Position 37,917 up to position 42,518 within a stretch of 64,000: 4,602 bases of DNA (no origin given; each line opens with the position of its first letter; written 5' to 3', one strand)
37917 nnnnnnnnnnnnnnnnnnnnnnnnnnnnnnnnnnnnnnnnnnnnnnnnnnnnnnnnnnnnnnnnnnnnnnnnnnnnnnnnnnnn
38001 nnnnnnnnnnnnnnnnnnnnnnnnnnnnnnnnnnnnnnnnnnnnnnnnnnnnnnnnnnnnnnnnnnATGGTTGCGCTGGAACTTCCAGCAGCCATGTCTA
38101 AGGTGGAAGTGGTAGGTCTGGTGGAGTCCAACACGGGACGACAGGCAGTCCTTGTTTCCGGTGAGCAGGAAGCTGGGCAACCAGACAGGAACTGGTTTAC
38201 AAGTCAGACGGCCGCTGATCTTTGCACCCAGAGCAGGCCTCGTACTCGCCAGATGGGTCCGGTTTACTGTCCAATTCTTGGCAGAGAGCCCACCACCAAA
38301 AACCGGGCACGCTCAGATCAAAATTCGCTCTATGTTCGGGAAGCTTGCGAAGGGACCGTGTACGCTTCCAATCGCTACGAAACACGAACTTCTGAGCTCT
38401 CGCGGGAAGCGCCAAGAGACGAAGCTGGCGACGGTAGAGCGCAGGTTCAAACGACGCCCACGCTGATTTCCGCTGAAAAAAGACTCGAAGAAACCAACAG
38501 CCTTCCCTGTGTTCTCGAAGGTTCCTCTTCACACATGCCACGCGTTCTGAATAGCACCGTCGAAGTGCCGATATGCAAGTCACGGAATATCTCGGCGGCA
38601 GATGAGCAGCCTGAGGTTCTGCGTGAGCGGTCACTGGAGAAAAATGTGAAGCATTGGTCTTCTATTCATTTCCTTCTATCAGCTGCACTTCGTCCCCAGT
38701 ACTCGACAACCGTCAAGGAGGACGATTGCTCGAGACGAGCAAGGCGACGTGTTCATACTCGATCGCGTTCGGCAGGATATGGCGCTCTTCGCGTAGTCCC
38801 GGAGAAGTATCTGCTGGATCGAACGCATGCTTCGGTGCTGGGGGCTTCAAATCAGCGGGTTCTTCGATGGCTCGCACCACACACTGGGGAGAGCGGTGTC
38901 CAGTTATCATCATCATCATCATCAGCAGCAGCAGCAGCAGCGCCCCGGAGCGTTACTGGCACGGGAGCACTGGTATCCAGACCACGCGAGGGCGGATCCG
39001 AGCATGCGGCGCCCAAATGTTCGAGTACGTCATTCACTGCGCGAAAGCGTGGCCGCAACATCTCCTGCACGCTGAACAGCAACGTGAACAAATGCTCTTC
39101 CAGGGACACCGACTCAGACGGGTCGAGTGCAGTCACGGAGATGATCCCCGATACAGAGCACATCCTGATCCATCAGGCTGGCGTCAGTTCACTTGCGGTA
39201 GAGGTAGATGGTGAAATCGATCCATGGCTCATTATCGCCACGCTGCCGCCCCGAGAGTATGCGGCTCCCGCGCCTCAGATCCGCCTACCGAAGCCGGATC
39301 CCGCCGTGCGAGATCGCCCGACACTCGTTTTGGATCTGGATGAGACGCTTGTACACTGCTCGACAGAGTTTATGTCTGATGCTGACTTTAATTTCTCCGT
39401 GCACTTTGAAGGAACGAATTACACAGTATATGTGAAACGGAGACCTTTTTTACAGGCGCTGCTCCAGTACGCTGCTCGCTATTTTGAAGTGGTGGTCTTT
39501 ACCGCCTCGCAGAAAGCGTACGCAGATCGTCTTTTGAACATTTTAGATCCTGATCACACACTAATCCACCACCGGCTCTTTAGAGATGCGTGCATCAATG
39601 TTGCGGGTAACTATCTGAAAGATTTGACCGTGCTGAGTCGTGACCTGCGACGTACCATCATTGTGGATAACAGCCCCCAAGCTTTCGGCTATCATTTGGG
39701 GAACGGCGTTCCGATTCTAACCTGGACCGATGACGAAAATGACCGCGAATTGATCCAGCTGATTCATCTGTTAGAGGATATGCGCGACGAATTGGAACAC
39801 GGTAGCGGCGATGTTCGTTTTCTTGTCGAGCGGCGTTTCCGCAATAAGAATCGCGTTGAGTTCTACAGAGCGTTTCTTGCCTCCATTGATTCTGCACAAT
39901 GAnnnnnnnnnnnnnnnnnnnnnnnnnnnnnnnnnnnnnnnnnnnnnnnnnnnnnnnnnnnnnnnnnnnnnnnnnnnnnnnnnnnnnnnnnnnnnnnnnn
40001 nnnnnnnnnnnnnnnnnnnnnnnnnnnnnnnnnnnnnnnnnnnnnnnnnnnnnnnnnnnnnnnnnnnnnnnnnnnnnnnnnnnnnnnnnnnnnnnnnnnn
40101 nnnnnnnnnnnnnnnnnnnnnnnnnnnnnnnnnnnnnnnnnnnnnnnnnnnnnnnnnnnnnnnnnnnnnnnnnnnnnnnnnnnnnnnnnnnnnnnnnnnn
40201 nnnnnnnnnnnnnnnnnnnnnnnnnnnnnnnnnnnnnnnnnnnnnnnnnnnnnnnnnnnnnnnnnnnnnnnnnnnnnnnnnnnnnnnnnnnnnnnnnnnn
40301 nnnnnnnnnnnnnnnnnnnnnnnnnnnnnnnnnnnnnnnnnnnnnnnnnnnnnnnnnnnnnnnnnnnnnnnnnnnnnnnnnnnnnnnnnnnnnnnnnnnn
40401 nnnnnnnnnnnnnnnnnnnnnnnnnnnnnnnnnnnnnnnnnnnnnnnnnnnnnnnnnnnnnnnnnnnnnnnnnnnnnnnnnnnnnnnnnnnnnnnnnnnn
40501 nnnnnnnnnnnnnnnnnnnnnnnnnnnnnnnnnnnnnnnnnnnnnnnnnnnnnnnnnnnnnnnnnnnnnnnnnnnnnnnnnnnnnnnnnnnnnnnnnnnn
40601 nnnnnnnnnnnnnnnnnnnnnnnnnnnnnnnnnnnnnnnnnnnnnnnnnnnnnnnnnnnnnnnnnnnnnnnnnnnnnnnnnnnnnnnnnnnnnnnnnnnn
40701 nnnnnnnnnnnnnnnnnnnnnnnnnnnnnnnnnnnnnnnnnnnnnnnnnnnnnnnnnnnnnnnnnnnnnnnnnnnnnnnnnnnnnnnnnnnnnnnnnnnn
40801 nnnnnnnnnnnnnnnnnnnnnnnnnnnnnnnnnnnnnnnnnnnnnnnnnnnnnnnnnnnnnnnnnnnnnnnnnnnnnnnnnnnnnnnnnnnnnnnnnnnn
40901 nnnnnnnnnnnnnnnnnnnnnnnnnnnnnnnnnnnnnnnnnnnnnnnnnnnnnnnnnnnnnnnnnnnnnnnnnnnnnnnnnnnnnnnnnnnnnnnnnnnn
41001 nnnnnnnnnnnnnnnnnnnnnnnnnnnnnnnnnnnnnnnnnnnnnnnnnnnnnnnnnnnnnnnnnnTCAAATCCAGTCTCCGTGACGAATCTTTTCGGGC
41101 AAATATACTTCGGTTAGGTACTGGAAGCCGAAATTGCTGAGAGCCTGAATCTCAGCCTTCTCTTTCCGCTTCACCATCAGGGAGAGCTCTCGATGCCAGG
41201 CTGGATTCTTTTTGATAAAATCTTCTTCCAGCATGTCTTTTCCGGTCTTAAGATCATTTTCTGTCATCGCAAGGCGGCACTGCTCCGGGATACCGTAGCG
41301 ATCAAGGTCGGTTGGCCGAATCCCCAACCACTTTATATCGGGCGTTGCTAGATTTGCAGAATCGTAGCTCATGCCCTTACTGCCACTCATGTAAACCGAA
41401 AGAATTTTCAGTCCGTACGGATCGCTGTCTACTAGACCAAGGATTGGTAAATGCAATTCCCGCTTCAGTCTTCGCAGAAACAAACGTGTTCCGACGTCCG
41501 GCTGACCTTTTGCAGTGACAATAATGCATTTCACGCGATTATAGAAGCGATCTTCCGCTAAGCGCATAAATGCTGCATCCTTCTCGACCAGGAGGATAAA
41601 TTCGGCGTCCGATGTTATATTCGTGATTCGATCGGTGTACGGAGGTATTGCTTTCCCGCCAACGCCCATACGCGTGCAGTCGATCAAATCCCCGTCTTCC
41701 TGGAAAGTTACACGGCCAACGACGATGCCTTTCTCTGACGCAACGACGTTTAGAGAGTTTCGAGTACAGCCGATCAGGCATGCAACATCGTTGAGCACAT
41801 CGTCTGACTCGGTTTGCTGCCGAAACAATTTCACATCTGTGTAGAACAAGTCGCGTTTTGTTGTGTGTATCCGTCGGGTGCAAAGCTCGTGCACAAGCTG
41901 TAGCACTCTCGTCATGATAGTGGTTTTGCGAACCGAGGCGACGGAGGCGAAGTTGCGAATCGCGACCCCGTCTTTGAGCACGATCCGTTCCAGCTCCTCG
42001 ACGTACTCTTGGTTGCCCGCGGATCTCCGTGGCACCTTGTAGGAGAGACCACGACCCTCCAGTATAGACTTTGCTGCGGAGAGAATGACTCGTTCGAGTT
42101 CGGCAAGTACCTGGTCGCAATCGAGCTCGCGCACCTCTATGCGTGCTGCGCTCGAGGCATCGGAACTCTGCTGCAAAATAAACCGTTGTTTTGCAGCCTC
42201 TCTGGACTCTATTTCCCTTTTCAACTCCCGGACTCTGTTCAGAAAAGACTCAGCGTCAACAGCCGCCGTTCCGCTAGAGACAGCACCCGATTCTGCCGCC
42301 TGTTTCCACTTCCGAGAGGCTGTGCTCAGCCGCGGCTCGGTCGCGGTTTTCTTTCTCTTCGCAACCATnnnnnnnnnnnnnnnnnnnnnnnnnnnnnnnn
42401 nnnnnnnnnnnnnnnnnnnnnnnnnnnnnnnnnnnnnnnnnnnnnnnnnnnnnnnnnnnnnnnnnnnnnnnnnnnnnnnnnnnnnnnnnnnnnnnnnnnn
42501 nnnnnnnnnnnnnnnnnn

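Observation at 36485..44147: A 1.27 kb direct repeat brackets a 5.1 kb segment carrying the CTD-phosphatase and SPO11/TopoVI-A genes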

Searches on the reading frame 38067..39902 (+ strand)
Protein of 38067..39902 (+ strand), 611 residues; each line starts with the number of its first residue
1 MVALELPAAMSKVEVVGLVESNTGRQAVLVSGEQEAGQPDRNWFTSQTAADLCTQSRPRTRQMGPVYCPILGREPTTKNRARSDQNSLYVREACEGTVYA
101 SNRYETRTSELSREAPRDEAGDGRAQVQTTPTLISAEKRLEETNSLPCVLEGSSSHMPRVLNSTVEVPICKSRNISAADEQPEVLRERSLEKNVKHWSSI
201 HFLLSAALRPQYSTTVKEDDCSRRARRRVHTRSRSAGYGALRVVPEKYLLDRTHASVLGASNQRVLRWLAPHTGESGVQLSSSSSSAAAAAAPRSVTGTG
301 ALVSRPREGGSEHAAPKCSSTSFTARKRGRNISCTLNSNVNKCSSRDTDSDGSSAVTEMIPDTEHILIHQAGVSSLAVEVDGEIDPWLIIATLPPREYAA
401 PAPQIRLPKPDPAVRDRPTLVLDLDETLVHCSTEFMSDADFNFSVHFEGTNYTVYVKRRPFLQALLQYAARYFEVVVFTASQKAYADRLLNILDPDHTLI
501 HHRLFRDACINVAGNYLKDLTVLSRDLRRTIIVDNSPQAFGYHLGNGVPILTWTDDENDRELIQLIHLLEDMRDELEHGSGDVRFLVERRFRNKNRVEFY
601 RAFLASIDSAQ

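Call 7: search_protein_families(library=pfam, proteins=[window:38067-39902:+], max_evalue=0.01)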
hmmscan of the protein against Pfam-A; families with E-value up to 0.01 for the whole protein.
window:38067-39902:+ (611 aa): 1 family
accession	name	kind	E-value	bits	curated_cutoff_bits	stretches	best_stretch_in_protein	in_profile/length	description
PF03031.24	NIF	-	1.5e-53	181.2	21.8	1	418-574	1-155/160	NLI interacting factor-like phosphatase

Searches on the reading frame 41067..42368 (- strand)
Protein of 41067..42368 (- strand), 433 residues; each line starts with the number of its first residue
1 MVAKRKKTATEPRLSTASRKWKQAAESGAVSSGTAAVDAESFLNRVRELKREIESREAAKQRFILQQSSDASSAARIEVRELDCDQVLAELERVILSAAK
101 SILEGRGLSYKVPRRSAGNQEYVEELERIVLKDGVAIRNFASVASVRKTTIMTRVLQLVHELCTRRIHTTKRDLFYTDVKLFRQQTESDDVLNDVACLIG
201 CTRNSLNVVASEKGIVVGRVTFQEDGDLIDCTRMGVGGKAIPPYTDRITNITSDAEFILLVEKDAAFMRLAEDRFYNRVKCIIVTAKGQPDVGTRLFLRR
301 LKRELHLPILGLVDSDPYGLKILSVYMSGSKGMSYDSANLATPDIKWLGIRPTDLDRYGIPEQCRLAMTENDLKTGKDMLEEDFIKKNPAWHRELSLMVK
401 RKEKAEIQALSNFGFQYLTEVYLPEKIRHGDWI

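Call 6: find_encoding_contigs(protein=window:41067-42368:-, flank=10000, max_places=6)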
Protein window:41067-42368:- (433 aa): 11 contigs read that carry it; 6 places shown.
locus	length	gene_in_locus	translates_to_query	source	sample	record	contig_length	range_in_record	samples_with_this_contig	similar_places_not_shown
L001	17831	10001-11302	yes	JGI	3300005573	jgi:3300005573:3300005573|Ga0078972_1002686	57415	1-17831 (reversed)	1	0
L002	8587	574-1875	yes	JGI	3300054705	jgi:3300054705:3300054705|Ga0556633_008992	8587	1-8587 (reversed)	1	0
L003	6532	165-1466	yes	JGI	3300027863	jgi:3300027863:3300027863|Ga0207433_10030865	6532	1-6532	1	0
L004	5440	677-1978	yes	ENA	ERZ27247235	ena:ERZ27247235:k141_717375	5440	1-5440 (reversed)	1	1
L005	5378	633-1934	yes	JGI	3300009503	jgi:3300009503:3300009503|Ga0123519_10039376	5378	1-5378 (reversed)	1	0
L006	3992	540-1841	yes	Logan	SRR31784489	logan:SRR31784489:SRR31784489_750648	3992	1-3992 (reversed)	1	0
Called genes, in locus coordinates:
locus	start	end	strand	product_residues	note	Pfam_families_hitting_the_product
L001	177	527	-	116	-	PF01176:eIF-1a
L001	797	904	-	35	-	-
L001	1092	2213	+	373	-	PF00494:SQS_PSY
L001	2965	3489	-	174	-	-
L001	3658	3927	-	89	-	-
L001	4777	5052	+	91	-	-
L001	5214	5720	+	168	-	-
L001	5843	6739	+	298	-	-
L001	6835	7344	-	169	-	PF00838:TCTP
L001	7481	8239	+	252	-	-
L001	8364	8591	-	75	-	-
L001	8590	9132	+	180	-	-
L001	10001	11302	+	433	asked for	PF04406:TP6A_N, PF21180:TOP6A-Spo11_Toprim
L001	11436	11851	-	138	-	-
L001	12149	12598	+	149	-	-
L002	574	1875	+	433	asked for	PF04406:TP6A_N, PF21180:TOP6A-Spo11_Toprim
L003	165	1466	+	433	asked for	PF04406:TP6A_N, PF21180:TOP6A-Spo11_Toprim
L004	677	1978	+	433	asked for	PF04406:TP6A_N, PF21180:TOP6A-Spo11_Toprim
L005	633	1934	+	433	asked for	PF04406:TP6A_N, PF21180:TOP6A-Spo11_Toprim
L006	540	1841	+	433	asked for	PF04406:TP6A_N, PF21180:TOP6A-Spo11_Toprim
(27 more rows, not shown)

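Call 7: search_protein_families(library=pfam, proteins=[window:41067-42368:-], max_evalue=0.01)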
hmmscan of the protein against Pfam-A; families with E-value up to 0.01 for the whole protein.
window:41067-42368:- (433 aa): 2 families
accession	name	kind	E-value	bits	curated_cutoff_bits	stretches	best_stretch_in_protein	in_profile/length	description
PF21180.3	TOP6A-Spo11_Toprim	-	2.4e-68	229.9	24.1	1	257-427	1-170/170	Topoisomerase 6 subunit A/Spo11, Toprim domain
PF04406.19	TP6A_N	-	1.3e-20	73.4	26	1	147-208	1-62/62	Type IIB DNA topoisomerase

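Call 11: list_cluster_members(proteins=[window:41067-42368:-, window:38067-39902:+, window:45004-45534:+, window:36860-37399:-, window:43237-43797:-, window:36653-37480:+])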
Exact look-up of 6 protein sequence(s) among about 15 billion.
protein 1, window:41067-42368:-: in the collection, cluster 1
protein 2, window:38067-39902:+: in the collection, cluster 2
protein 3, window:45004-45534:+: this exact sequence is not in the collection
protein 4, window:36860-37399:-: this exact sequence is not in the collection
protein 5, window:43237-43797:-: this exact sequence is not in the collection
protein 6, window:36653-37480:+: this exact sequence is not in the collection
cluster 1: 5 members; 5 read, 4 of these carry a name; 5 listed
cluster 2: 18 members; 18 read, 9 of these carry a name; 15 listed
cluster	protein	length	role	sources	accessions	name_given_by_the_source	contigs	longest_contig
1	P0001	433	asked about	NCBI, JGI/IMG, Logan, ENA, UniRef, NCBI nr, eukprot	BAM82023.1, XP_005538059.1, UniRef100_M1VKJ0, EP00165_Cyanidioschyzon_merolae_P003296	DNA topoisomerase VI subunit A [Cyanidioschyzon merolae strain 10D] | meiotic recombination protein SPO11 | DNA topoisomerase (ATP-hydrolyzing) n=1 Tax=Cyanidioschyzon merolae (strain NIES-3377 / ...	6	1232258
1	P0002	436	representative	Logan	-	-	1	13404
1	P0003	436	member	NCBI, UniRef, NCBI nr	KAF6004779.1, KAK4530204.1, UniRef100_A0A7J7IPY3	hypothetical protein CCYA_CCYA03G1061 [Cyanidiococcus yangmingshanensis] | DNA topoisomerase (ATP-hydrolyzing) n=1 Tax=Cyanidiococcus yangmingshanensis ... | DNA topoisomerase 6 subunit A [Cyanidiococcus yangmingshanensis]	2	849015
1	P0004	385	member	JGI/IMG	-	meiotic recombination protein SPO11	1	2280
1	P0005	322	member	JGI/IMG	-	meiotic recombination protein SPO11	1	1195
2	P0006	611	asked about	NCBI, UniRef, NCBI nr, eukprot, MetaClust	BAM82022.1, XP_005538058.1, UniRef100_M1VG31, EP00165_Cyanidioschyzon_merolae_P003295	similar to nuclear LIM interactor-interacting factor [Cyanidioschyzon merolae strain 10D] | Similar to nuclear LIM interactor-interacting factor n=1 Tax=Cyanidioschyzon merolae ... | XP_005538058.1 similar to nuclear LIM interactor-interacting factor [Cyanidioschyzon ...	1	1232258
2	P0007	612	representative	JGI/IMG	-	CTD small phosphatase-like protein 2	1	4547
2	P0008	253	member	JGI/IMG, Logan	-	CTD small phosphatase-like protein 2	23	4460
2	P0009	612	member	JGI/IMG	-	CTD small phosphatase-like protein 2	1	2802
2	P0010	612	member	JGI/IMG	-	CTD small phosphatase-like protein 2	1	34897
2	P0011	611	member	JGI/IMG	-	CTD small phosphatase-like protein 2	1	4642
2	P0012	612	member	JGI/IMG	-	CTD small phosphatase-like protein 2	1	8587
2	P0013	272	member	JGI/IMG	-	CTD small phosphatase-like protein 2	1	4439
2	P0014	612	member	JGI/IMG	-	CTD small phosphatase-like protein 2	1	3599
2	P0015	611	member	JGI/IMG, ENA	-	-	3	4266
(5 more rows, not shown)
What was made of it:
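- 41067..42368 (-): SPO11 / DNA topoisomerase VI subunit A gene, BAM82023. calls 6, 7, 11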

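Call 12: find_encoding_contigs(protein=P0003, flank=10000, max_places=4)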
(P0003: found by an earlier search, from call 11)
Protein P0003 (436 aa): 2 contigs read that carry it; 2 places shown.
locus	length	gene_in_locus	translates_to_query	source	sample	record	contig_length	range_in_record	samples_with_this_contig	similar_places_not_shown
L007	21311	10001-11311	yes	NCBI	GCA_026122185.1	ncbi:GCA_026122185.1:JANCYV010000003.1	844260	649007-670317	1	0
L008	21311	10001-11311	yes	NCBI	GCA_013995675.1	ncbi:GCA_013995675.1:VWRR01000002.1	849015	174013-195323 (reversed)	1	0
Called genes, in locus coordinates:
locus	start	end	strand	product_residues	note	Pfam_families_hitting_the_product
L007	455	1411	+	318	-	-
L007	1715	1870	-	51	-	PF00832:Ribosomal_L39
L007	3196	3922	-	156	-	PF01176:eIF-1a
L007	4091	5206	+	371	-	PF00494:SQS_PSY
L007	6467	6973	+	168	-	PF00838:TCTP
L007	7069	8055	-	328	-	-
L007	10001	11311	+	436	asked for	PF04406:TP6A_N, PF21180:TOP6A-Spo11_Toprim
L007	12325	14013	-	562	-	PF03031:NIF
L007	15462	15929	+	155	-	-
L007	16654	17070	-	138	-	-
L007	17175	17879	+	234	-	PF00076:RRM_1 (weak)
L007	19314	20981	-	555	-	PF03630:Fumble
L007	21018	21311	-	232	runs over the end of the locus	-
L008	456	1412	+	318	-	-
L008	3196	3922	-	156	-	PF01176:eIF-1a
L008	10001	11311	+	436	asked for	PF04406:TP6A_N, PF21180:TOP6A-Spo11_Toprim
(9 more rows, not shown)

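Call 13: find_encoding_contigs(protein=P0002, flank=10000, max_places=4)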
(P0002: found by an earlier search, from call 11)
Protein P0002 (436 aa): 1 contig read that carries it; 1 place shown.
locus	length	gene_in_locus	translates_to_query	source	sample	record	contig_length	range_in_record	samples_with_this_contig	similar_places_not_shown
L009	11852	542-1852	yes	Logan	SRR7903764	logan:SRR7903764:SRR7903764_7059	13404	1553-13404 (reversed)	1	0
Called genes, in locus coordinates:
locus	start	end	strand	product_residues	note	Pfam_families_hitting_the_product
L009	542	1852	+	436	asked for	PF04406:TP6A_N, PF21180:TOP6A-Spo11_Toprim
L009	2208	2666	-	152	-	-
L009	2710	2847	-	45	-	-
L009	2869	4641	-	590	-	PF03031:NIF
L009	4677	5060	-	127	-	-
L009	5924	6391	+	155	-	-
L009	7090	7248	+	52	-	-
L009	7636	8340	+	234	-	PF00076:RRM_1 (weak)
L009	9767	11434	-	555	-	PF03630:Fumble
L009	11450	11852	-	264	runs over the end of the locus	-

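Call 39: find_encoding_contigs(protein=P0006, flank=10000, max_places=3)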
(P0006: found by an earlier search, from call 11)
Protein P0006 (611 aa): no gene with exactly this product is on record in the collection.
